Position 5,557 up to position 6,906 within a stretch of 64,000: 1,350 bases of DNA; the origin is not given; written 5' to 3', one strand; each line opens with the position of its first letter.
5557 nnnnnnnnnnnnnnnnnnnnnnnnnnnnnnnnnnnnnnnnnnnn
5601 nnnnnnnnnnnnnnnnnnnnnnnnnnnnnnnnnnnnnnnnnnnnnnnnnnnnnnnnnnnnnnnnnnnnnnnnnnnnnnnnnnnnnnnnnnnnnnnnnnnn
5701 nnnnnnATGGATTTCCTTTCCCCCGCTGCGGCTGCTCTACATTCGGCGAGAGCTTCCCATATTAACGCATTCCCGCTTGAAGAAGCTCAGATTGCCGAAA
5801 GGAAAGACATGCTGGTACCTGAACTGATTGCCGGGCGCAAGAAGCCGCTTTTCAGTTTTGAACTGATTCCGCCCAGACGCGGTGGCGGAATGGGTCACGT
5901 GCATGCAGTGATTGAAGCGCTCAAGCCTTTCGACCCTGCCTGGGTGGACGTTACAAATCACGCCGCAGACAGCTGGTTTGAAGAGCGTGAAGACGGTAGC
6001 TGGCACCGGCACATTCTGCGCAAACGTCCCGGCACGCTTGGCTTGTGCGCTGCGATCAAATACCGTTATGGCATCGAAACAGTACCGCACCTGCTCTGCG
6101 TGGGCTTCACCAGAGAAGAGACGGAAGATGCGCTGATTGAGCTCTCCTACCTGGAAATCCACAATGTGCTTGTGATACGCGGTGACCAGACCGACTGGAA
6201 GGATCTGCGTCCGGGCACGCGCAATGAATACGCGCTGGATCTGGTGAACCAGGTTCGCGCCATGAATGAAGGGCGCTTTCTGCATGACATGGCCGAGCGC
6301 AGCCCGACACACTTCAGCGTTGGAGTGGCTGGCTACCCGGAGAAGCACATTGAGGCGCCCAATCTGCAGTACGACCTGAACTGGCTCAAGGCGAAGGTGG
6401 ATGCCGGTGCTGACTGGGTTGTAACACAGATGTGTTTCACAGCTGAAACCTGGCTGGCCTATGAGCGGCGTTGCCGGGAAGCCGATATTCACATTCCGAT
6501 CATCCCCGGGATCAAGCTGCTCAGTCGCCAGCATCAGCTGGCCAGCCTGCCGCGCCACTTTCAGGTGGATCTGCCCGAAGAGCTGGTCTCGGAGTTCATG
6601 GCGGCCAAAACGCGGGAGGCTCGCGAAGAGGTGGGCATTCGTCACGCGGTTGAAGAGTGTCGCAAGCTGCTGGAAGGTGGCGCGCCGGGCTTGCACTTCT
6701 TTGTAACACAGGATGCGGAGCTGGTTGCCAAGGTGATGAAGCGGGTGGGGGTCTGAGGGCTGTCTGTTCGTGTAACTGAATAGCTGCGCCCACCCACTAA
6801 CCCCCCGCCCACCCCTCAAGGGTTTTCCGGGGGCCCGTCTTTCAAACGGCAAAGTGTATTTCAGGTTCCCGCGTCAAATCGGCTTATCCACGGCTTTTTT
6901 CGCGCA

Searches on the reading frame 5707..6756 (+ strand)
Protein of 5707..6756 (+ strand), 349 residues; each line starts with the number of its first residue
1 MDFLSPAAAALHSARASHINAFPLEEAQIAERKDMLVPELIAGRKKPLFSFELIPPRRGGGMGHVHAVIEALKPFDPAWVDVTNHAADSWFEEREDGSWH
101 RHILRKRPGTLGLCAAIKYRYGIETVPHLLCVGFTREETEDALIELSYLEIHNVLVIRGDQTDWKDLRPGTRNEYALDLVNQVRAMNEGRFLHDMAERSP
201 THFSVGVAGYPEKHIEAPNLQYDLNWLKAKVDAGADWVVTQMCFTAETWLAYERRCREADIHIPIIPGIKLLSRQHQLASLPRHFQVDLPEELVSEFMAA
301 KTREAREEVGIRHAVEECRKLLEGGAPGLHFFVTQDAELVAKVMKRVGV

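Call 27: search_protein_families(library=pfam, proteins=[window:5707-6756:+], max_evalue=0.00001)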
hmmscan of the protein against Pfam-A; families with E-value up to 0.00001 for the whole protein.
window:5707-6756:+ (349 aa): 1 family
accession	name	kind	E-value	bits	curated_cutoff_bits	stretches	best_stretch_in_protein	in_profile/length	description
PF02219.23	MTHFR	-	2.4e-57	194.9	24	1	44-348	8-287/287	Methylenetetrahydrofolate reductase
